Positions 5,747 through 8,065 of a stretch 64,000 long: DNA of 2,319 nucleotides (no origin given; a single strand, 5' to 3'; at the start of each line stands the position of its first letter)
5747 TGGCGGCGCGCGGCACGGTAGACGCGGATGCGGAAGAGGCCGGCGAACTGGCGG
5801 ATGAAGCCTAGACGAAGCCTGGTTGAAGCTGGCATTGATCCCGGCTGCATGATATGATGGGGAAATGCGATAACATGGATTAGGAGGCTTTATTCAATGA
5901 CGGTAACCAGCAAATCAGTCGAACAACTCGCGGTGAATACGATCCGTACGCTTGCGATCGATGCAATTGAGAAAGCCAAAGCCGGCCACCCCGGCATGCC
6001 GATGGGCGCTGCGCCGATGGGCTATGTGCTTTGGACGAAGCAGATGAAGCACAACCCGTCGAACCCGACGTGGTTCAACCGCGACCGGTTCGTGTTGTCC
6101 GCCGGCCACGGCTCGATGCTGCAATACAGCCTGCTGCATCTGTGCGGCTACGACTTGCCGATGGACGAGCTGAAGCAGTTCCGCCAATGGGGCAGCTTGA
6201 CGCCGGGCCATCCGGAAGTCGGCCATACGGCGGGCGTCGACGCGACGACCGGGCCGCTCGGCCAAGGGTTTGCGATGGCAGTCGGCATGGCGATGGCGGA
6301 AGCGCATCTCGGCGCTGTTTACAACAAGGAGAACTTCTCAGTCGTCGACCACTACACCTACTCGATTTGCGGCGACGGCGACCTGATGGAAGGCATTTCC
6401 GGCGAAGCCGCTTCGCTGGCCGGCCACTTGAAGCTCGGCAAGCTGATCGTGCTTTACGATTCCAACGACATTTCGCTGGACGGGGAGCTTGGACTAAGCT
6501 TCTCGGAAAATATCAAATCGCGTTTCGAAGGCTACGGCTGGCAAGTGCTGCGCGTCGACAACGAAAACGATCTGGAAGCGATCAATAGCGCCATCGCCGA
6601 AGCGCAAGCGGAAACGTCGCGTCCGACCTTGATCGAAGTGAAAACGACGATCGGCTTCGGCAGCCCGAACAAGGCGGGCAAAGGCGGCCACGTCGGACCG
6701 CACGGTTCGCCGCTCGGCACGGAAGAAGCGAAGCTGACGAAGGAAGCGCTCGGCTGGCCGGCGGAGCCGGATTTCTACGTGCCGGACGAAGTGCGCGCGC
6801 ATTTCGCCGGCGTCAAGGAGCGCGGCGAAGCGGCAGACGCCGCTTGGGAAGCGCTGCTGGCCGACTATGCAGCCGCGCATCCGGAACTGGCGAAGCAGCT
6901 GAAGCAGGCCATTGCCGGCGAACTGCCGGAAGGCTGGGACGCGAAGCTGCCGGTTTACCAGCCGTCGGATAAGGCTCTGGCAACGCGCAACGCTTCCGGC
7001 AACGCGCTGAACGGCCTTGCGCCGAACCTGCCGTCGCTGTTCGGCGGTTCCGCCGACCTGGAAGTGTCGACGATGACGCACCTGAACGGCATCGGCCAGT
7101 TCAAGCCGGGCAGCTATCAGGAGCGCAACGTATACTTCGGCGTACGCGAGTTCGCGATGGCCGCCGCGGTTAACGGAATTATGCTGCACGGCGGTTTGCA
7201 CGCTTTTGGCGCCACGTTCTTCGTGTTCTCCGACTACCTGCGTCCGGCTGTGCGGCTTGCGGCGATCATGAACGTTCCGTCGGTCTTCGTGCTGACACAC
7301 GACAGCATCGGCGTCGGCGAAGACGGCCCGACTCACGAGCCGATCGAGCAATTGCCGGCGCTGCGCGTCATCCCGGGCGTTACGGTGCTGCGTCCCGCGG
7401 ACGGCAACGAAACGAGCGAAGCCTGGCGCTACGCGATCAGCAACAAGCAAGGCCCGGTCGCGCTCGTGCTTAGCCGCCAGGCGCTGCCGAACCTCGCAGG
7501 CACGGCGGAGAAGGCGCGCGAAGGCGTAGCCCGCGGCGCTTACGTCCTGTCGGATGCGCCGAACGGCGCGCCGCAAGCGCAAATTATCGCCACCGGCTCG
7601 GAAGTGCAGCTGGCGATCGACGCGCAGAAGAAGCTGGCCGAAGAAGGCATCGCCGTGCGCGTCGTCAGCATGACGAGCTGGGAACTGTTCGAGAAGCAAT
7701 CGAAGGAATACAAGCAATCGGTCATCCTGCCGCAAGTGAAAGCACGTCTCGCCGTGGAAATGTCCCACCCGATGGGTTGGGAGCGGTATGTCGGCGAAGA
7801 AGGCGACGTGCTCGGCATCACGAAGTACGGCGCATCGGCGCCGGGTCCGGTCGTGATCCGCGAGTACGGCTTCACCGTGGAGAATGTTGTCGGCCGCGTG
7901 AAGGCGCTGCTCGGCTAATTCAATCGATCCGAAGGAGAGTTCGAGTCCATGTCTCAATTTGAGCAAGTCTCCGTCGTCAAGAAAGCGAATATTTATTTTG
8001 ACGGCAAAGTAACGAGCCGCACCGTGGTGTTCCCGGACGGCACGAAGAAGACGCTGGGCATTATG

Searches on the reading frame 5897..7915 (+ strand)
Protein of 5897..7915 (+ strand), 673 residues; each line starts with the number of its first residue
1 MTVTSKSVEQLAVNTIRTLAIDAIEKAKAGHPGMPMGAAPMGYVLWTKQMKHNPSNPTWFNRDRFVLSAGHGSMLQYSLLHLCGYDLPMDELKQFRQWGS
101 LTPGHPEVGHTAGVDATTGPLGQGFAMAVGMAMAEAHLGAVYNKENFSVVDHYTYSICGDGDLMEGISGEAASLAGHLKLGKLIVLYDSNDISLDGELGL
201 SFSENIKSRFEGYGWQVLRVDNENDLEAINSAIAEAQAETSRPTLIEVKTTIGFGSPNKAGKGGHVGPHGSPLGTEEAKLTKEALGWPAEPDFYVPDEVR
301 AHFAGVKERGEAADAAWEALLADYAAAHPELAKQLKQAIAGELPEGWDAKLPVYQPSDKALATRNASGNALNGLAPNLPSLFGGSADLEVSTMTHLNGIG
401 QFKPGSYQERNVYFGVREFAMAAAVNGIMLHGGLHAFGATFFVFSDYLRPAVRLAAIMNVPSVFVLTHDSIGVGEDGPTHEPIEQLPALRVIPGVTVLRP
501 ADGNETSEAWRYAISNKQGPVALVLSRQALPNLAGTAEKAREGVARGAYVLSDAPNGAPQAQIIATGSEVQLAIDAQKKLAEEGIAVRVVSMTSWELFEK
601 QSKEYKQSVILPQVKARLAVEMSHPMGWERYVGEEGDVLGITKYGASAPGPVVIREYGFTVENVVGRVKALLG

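Call 53: search_protein_families(library=pfam, proteins=[window:5897-7915:+], max_evalue=0.001)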
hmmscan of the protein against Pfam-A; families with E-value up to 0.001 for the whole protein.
window:5897-7915:+ (673 aa): 5 families
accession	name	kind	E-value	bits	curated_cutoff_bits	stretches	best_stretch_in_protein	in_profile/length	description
PF00456.26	Transketolase_N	-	4.1e-147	489.9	22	1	9-344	2-334/334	Transketolase, thiamine diphosphate binding domain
PF02779.29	Transket_pyr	-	3.4e-53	180.3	27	1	360-531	2-173/174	Transketolase, pyrimidine binding domain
PF22613.1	Transketolase_C_1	-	5.2e-42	143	27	1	547-660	1-113/113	Transketolase-like TK C-terminal domain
PF02780.25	Transketolase_C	-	1e-09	38.8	25.9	1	559-664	10-124/124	Transketolase, C-terminal domain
PF02775.26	TPP_enzyme_C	-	8.3e-05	22.9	21.9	0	116-248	25-151/151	Thiamine pyrophosphate enzyme, C-terminal TPP binding domain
